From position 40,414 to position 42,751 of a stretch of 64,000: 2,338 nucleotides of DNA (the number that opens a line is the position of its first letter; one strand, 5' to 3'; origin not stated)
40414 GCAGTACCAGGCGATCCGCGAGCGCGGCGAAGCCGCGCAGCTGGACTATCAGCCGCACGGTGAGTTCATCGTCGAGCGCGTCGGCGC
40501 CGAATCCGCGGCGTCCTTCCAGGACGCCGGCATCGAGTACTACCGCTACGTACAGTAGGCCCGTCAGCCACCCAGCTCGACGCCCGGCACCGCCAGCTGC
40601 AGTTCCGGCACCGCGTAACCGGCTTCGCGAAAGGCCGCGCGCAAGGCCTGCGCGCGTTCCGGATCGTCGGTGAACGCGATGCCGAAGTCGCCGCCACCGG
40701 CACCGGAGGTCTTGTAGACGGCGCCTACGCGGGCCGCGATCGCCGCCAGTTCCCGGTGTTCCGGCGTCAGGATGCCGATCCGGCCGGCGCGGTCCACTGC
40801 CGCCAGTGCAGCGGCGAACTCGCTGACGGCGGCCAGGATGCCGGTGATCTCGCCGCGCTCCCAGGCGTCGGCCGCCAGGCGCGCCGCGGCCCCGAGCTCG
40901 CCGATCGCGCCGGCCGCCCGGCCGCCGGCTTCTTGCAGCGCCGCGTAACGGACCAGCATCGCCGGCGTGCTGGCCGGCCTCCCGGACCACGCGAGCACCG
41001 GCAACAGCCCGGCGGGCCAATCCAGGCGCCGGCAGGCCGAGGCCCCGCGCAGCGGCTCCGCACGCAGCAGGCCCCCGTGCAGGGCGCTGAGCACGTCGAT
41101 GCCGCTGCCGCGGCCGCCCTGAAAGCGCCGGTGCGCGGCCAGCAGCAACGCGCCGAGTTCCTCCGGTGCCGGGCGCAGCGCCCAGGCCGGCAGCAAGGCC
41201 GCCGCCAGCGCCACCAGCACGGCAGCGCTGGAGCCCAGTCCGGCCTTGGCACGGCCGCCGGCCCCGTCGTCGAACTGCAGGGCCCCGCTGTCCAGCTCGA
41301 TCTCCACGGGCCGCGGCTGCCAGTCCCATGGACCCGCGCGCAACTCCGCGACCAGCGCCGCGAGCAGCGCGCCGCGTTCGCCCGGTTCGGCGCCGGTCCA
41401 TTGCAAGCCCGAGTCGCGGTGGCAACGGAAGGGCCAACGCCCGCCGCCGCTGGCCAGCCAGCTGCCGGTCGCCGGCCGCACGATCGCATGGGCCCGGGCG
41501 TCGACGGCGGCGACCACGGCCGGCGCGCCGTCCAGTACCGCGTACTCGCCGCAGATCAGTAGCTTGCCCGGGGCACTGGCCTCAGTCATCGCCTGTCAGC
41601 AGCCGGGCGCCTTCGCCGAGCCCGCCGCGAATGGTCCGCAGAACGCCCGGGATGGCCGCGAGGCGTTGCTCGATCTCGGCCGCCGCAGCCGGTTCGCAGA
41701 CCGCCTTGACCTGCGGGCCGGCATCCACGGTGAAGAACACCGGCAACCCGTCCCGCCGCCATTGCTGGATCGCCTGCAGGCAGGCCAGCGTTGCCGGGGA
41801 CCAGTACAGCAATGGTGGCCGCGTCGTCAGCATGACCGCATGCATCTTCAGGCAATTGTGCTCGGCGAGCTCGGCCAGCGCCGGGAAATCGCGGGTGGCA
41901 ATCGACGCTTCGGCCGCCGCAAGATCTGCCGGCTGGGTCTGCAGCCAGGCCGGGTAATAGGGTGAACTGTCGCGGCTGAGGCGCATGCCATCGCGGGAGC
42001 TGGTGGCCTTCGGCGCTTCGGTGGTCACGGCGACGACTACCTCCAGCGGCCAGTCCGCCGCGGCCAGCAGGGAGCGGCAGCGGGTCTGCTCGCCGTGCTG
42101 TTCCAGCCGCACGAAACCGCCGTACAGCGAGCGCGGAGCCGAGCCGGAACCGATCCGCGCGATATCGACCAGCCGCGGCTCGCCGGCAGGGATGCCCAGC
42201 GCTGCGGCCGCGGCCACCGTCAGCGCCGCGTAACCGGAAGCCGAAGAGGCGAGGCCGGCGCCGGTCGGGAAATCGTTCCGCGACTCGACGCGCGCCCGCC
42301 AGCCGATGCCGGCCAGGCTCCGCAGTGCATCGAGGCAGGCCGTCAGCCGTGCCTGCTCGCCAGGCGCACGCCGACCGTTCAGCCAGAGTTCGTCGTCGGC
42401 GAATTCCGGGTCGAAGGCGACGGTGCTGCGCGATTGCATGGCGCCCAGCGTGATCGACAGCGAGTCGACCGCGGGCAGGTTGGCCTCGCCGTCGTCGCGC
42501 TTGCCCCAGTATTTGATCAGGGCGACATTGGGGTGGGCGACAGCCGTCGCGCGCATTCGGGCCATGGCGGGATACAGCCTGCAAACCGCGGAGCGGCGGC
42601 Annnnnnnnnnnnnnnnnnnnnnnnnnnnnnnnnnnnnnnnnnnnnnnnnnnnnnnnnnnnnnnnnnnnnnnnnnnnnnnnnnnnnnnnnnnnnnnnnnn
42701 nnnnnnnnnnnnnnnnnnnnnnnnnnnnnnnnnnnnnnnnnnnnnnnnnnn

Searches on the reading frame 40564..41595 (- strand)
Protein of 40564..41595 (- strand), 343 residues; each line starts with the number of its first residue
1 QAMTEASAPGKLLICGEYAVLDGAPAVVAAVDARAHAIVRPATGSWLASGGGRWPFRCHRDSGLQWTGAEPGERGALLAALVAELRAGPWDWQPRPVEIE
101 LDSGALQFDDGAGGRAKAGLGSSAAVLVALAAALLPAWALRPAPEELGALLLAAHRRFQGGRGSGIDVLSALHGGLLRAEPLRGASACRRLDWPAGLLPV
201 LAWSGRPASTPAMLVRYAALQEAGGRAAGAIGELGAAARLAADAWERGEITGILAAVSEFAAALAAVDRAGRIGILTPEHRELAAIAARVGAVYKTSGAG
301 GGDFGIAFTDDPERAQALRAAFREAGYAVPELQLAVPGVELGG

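Call 68: search_protein_families(library=pfam, proteins=[window:40564-41595:-], max_evalue=0.00001)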
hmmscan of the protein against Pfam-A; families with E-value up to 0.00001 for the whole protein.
window:40564-41595:- (343 aa): 2 families
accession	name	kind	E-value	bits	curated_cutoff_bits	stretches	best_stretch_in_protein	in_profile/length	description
PF00288.32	GHMP_kinases_N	-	1.4e-10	41.6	22.3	1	96-175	17-87/87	GHMP kinases N terminal domain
PF08544.19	GHMP_kinases_C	-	5.7e-08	33.5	21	1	269-327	27-84/85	GHMP kinases C terminal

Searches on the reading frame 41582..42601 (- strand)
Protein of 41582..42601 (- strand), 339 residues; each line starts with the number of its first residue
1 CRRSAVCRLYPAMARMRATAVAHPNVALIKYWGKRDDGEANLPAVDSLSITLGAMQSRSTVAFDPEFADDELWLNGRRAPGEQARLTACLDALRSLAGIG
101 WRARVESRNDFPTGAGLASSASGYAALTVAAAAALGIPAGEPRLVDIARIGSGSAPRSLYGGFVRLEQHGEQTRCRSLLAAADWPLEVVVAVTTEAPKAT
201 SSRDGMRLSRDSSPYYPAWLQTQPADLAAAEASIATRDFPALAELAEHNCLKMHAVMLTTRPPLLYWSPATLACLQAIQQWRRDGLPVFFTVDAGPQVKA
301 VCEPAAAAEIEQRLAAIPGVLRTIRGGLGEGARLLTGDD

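Call 68: search_protein_families(library=pfam, proteins=[window:41582-42601:-], max_evalue=0.00001)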
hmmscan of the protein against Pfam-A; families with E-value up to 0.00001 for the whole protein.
window:41582-42601:- (339 aa): 3 families
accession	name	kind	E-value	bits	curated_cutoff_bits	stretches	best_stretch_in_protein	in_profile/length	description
PF22700.2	MVD-like_N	-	2.7e-52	177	27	1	22-173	1-153/157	Diphosphomevalonate decarboxylase-like N-terminal domain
PF18376.6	MDD_C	-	1.8e-14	54.4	23.2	1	188-303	1-119/186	Mevalonate 5-diphosphate decarboxylase C-terminal domain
PF00288.32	GHMP_kinases_N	-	2.5e-07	31.2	22.3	1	88-152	5-67/87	GHMP kinases N terminal domain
